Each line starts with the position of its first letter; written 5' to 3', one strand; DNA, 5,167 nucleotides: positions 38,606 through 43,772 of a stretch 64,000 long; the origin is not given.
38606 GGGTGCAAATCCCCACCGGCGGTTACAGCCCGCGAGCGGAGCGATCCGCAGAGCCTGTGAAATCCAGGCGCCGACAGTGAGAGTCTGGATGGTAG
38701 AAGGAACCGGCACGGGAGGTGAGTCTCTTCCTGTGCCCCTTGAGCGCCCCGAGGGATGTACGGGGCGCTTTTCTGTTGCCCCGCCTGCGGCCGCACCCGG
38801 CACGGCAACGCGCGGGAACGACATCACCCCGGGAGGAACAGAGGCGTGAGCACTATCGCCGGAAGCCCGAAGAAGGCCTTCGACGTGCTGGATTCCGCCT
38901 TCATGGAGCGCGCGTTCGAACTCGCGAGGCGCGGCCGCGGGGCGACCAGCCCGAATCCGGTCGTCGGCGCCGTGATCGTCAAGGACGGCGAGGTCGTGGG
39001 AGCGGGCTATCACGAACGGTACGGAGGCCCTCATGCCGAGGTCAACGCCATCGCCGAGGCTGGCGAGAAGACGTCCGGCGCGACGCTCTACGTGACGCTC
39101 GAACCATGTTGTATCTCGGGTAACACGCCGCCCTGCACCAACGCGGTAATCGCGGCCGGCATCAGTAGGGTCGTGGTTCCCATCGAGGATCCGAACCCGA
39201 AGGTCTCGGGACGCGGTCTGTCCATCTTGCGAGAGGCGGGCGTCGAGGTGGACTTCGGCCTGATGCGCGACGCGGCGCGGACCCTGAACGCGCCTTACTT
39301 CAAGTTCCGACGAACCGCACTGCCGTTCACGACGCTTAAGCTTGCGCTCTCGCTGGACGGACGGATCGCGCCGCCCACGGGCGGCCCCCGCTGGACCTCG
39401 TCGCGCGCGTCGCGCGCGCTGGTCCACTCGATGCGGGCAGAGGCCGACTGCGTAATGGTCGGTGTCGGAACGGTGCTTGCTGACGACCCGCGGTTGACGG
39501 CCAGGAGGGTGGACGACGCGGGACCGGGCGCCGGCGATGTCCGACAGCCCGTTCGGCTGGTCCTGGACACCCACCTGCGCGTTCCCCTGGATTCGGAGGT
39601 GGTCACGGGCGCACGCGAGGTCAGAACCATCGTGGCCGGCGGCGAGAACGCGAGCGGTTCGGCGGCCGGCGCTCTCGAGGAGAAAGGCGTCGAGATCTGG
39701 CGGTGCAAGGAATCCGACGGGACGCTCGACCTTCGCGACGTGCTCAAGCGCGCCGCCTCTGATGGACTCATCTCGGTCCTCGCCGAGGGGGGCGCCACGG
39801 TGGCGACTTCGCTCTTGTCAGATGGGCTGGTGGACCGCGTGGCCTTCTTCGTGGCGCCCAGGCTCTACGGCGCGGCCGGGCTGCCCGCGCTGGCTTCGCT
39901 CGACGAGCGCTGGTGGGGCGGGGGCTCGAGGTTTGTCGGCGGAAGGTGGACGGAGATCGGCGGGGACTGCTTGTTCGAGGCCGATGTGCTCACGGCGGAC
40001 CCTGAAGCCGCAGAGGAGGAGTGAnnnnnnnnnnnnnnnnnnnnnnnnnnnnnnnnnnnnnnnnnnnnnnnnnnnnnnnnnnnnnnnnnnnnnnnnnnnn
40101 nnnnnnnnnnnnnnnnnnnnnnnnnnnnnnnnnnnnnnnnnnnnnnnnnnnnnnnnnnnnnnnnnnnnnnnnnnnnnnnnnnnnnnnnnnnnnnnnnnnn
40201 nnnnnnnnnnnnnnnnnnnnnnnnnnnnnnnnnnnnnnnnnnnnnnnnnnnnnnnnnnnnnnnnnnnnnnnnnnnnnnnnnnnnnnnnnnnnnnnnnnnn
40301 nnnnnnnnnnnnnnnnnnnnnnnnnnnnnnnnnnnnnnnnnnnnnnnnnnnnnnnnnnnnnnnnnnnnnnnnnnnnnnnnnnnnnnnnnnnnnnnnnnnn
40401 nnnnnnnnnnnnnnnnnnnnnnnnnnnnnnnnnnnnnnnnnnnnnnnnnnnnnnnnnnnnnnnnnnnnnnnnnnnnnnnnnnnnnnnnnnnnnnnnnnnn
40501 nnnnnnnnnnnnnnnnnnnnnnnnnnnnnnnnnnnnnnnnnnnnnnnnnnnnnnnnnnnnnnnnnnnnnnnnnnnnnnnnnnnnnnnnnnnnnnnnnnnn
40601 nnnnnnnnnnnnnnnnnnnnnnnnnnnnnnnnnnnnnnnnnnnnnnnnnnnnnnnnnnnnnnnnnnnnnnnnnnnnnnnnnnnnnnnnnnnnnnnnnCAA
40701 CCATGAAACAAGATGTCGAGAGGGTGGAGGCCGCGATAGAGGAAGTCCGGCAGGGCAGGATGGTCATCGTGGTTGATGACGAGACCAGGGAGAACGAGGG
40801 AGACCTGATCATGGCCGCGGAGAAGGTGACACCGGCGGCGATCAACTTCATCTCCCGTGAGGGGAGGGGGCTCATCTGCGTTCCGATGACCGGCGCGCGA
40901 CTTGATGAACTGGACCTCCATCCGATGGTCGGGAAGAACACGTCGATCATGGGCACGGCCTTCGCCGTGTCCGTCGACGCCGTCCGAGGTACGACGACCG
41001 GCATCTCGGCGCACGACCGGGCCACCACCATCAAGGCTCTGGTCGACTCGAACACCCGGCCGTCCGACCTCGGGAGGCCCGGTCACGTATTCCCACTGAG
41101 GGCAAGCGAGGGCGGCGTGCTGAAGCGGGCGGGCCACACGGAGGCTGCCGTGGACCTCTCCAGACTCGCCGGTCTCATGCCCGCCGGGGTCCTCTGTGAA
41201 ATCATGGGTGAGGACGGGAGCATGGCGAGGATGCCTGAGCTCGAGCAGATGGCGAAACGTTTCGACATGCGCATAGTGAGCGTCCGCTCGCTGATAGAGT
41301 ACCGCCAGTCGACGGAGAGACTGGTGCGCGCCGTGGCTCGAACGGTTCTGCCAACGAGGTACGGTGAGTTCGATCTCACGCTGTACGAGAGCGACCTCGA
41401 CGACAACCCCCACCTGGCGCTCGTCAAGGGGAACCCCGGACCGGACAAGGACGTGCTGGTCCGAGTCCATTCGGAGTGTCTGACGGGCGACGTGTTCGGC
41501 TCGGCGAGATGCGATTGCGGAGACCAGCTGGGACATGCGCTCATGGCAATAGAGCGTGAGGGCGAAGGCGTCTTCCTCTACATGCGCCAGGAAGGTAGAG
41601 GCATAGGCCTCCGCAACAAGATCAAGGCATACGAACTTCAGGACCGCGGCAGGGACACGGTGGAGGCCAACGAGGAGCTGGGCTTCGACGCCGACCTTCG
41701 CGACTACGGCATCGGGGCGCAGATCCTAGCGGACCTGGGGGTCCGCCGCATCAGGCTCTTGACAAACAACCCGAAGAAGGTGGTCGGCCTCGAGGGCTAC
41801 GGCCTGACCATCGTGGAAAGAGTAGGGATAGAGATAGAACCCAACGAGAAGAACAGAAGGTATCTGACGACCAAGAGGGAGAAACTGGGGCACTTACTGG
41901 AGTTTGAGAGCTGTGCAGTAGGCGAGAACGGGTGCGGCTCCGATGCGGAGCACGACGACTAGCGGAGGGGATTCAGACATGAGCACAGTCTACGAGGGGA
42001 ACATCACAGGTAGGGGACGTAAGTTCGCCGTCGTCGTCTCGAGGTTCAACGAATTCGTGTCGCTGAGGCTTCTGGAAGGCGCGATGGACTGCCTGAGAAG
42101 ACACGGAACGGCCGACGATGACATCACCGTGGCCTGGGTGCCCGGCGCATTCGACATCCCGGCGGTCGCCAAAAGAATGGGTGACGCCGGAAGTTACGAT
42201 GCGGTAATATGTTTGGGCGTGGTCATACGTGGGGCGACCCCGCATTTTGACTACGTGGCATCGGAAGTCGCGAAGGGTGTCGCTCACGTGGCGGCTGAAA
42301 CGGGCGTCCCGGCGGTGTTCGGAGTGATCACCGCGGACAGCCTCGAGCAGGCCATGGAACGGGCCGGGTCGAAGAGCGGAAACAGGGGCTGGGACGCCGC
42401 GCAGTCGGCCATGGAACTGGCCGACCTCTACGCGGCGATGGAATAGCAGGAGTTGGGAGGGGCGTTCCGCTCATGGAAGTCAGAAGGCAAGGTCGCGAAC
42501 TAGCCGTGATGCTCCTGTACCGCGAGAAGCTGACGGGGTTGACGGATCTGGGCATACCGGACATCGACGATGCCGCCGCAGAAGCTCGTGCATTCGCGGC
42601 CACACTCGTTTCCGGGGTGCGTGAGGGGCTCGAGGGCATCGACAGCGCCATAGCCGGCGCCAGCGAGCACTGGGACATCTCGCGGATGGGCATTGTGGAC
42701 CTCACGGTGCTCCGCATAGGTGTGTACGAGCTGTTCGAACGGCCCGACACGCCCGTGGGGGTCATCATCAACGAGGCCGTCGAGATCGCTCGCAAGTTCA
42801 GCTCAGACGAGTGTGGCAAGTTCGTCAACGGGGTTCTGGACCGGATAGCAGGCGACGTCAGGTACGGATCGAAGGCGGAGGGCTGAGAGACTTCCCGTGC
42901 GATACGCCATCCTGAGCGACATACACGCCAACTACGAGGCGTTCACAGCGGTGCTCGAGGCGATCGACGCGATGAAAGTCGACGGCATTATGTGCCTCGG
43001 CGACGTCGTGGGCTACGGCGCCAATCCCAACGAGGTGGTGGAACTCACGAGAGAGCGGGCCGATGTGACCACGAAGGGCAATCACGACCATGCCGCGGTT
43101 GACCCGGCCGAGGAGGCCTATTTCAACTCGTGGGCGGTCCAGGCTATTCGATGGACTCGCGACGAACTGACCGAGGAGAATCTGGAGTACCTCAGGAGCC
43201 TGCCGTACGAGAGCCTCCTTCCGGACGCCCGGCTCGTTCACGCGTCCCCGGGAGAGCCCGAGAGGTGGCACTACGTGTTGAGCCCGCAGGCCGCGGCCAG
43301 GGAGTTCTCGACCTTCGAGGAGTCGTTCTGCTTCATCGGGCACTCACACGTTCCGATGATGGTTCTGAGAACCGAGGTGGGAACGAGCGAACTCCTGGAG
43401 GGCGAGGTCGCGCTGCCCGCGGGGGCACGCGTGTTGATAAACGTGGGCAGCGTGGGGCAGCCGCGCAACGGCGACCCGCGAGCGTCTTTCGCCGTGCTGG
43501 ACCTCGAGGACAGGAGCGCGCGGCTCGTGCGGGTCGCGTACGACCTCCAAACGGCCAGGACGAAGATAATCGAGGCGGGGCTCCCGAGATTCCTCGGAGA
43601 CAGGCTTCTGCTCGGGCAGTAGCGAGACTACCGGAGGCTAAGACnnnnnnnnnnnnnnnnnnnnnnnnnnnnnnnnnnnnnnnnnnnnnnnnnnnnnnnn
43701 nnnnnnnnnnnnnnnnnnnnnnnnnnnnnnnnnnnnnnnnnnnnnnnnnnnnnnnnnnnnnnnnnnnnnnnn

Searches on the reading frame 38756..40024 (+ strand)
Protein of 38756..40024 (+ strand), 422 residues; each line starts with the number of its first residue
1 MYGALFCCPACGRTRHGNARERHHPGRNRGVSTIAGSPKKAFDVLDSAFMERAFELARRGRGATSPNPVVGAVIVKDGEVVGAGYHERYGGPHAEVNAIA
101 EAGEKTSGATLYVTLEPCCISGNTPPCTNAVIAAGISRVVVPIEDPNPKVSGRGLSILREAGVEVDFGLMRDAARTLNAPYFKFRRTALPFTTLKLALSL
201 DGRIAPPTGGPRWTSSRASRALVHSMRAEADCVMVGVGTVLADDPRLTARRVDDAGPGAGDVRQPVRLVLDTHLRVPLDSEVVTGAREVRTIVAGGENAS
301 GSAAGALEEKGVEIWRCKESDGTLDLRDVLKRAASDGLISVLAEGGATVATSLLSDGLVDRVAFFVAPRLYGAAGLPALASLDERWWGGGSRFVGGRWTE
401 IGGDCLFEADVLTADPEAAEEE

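Call 16: search_protein_families(library=pfam, proteins=[window:38756-40024:+], max_evalue=0.001)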
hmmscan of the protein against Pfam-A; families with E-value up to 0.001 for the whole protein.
window:38756-40024:+ (422 aa): 4 families
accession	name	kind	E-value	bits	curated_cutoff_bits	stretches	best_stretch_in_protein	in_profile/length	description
PF01872.23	RibD_C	-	6.3e-40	137.5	24.1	1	190-375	1-168/197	RibD C-terminal domain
PF00383.29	dCMP_cyt_deam_1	-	1.5e-20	73.5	25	1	46-141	4-100/102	Cytidine and deoxycytidylate deaminase zinc-binding region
PF14437.12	MafB19-deam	-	1.6e-12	48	27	1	49-148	6-106/142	MafB19-like deaminase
PF18785.7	Inv-AAD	-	0.00027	21.2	26.5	0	108-165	53-114/129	Invertebrate-AID/APOBEC-deaminase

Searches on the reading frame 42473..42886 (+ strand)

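Call 16: search_protein_families(library=pfam, proteins=[window:42473-42886:+], max_evalue=0.001)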
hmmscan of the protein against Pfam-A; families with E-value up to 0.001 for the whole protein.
window:42473-42886:+ (137 aa): 1 family
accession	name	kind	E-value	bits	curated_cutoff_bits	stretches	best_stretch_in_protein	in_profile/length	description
PF01029.23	NusB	-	3e-30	105.8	23.1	1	7-126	3-132/133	NusB family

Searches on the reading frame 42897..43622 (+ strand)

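Call 15: search_protein_families(library=pfam, proteins=[window:42897-43622:+], max_evalue=0.001)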
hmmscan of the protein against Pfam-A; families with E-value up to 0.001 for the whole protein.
window:42897-43622:+ (241 aa): 2 families
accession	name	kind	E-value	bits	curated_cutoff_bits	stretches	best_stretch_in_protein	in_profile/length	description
PF12850.12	Metallophos_2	-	4e-19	69.6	27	1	1-205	1-153/154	Calcineurin-like phosphoesterase superfamily domain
PF00149.33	Metallophos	-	1.6e-13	51.9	21.5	1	1-153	1-191/191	Calcineurin-like phosphoesterase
